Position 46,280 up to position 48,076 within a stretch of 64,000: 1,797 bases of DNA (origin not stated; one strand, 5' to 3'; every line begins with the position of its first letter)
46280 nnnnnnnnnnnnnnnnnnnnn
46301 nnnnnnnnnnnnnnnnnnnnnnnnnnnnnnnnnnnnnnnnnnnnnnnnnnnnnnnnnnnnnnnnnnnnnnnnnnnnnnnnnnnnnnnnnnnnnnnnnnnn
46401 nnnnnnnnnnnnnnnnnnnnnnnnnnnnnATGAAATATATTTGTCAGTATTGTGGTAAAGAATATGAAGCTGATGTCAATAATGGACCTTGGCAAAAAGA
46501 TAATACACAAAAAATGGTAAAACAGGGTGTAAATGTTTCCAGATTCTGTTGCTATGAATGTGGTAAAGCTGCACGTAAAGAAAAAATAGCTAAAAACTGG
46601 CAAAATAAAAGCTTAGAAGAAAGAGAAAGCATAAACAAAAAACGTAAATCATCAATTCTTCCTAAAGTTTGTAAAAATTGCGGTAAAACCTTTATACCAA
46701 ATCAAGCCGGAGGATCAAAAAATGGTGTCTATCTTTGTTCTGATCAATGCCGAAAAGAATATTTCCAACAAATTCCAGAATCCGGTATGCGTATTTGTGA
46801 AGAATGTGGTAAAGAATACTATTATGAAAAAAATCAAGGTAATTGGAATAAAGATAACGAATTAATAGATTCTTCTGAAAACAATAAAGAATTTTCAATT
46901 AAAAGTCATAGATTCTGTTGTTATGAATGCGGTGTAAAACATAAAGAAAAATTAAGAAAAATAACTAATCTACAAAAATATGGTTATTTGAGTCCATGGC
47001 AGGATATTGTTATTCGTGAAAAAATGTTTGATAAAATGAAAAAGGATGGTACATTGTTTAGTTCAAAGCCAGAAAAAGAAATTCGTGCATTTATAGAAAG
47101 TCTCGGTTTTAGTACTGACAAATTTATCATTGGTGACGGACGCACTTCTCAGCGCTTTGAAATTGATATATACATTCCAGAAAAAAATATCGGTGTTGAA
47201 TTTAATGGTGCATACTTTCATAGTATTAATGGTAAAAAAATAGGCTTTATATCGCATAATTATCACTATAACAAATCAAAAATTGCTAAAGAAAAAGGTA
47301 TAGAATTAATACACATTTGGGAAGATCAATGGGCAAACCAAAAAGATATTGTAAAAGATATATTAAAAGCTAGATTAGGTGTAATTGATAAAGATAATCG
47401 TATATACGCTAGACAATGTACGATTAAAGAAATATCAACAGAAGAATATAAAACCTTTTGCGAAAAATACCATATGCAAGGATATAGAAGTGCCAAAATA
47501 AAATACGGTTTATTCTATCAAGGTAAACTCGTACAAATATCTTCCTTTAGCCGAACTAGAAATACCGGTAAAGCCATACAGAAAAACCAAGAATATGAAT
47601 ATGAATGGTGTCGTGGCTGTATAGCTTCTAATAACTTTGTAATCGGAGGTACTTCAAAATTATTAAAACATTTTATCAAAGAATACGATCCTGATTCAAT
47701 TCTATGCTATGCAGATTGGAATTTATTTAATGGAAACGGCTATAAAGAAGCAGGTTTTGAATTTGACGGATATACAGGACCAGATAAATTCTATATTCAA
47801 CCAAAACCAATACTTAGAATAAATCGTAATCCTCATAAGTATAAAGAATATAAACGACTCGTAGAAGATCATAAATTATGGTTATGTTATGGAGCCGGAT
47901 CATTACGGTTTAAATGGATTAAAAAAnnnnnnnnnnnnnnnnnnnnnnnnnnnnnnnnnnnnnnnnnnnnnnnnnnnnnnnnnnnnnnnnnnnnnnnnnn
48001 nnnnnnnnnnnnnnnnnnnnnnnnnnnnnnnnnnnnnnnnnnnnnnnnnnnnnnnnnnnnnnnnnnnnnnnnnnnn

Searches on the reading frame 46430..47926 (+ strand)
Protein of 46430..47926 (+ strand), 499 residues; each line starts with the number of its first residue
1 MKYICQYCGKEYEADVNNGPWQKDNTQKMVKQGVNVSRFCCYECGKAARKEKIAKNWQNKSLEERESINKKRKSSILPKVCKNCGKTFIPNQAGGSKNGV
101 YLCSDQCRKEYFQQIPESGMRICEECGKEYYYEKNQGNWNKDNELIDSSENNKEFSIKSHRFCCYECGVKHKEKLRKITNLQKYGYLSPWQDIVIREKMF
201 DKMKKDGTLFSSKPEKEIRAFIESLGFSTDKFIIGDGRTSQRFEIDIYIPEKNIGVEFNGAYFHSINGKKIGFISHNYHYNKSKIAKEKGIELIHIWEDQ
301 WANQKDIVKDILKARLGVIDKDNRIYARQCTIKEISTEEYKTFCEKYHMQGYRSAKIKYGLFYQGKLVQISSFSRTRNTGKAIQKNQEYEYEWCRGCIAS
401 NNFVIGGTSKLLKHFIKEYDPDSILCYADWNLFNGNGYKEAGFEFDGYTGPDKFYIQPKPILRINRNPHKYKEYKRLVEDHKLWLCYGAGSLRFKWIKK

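Call 44: search_protein_families(library=phrogs, proteins=[window:46430-47926:+], max_evalue=0.00001)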
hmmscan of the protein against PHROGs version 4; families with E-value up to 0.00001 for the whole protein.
window:46430-47926:+ (499 aa): 3 families
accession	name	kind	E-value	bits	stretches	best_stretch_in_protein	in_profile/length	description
phrog_3339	-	DNA, RNA and nucleotide metabolism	1.1e-76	260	1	4-483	75-520/536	homing endonuclease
phrog_559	-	DNA, RNA and nucleotide metabolism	4.7e-60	205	1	2-461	153-551/607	HNH endonuclease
phrog_29804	-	unknown function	4.5e-30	106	1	238-463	271-478/534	-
